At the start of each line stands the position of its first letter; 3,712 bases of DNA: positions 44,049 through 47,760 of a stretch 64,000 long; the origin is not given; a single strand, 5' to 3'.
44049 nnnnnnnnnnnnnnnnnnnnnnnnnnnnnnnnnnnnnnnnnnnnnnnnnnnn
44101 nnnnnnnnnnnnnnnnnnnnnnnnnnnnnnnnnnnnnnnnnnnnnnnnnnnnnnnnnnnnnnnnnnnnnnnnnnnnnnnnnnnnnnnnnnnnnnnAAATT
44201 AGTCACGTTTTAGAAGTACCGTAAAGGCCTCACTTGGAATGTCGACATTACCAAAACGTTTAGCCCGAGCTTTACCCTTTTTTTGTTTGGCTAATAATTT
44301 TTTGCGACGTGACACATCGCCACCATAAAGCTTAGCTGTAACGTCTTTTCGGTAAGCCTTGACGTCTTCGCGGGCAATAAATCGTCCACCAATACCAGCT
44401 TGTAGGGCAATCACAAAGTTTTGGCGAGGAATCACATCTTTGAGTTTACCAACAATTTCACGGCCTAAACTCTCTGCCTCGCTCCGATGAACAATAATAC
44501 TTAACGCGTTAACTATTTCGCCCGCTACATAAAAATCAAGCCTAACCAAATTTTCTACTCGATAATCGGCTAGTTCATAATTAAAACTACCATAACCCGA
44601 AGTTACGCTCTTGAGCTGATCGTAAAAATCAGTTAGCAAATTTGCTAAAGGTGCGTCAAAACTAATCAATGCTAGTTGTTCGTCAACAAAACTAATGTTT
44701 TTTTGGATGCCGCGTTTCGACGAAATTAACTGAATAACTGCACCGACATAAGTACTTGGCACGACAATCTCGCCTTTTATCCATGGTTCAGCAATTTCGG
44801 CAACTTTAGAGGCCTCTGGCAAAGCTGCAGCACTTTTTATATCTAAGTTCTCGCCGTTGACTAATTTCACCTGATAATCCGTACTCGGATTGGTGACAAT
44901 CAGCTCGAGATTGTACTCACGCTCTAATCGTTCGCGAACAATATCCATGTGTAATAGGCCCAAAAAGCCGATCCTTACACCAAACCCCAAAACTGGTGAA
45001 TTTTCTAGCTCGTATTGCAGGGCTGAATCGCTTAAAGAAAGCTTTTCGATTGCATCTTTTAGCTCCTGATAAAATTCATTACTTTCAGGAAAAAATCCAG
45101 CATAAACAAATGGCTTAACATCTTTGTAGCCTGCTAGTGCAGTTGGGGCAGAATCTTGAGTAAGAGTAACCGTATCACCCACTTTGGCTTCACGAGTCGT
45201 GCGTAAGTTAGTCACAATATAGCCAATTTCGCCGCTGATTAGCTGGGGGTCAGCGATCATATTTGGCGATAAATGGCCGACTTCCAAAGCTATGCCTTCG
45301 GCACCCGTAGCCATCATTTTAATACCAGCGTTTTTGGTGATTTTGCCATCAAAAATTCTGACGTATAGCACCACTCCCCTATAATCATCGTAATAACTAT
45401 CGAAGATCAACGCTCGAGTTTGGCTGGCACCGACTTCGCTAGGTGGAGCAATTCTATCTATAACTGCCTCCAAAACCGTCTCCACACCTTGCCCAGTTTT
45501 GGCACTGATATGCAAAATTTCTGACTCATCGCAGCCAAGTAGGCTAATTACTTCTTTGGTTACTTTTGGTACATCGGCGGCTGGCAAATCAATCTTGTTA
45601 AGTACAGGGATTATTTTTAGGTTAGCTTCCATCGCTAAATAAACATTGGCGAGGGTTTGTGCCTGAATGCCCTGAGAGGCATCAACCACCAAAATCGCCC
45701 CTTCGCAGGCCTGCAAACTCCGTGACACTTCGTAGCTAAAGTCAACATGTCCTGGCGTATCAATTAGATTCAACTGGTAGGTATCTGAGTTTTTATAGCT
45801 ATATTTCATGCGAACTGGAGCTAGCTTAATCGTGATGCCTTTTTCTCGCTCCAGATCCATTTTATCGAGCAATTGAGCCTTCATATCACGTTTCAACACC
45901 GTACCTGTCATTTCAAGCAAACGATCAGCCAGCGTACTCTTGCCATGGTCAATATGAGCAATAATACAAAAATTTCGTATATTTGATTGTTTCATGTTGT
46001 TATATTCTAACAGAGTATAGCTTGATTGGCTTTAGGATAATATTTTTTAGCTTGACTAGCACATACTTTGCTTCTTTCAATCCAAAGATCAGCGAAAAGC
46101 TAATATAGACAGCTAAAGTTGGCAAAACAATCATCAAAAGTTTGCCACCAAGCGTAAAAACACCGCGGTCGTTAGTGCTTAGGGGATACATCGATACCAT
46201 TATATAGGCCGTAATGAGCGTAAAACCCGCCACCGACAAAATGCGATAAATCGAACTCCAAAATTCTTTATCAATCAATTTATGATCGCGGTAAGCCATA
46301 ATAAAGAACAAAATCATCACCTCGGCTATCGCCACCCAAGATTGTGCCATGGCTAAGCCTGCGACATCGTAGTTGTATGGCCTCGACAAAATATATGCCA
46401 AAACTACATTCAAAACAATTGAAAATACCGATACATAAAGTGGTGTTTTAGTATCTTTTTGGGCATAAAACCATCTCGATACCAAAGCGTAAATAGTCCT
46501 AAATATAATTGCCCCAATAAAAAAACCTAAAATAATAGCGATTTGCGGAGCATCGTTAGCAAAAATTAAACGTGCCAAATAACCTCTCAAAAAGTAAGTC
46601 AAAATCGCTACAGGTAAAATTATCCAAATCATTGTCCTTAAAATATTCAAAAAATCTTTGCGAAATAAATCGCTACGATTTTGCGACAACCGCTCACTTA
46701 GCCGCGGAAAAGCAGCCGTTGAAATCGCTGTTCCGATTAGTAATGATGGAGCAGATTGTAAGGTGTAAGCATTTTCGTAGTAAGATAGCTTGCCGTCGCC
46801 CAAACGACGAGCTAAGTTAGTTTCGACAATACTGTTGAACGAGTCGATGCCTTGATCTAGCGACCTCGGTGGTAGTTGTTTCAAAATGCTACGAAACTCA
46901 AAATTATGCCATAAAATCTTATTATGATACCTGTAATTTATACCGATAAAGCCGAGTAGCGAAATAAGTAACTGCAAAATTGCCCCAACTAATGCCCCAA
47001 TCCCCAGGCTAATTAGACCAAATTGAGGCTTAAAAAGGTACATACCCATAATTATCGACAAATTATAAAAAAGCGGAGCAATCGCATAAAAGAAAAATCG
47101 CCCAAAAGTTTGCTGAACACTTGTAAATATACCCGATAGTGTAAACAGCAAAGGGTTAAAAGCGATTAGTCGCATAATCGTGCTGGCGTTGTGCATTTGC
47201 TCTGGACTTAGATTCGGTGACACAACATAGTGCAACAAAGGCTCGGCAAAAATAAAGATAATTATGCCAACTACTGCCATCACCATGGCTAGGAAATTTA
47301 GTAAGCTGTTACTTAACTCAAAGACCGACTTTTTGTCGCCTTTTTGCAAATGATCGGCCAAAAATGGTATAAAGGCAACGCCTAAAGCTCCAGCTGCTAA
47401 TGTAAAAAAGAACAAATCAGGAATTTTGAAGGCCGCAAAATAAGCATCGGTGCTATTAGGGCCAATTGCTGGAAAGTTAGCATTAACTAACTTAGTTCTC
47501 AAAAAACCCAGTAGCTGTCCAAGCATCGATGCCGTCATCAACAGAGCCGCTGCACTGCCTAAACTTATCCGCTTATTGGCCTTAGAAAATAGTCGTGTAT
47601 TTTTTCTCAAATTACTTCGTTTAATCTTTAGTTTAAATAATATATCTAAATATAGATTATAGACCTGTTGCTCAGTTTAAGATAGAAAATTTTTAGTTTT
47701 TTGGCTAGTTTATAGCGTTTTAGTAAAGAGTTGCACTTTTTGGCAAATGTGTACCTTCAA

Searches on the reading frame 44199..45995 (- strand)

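Call 81: search_protein_families(library=pfam, proteins=[window:44199-45995:-], max_evalue=0.0001)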
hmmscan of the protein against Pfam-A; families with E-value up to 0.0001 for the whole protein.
window:44199-45995:- (598 aa): 5 families
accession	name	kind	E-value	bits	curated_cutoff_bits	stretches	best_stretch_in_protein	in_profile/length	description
PF00009.33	GTP_EFTU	-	1.1e-56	191.9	26.5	1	5-182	2-186/188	Elongation factor Tu GTP binding domain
PF06421.17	LepA_C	-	3.3e-42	143.4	29.7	1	491-596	2-107/107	GTP-binding protein LepA C-terminus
PF00679.30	EFG_C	-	4.8e-20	71.8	27.9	1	401-480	2-80/89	Elongation factor G C-terminus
PF03144.31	GTP_EFTU_D2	-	4.8e-09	36.9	30.3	1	207-277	1-73/73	Elongation factor Tu domain 2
PF01926.29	MMR_HSR1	-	1.6e-05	25.5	21.9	1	16-134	9-113/113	50S ribosome-binding GTPase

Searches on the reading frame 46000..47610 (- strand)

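Call 81: search_protein_families(library=pfam, proteins=[window:46000-47610:-], max_evalue=0.0001)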
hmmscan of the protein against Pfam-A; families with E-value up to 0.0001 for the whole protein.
window:46000-47610:- (536 aa): 4 families
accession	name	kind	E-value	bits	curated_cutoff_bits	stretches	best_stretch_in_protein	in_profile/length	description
PF03023.19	MurJ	-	9.9e-72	242.4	27.4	1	54-472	11-430/451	Lipid II flippase MurJ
PF01554.23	MatE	-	1.4e-14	54.5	24.9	1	266-407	19-161/161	MatE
PF13440.11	Polysacc_synt_3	-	2.2e-10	40.7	23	1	105-352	52-286/293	Polysaccharide biosynthesis protein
PF01943.22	Polysacc_synt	-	2.6e-06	27.5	28.2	1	108-306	81-272/274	Polysaccharide biosynthesis protein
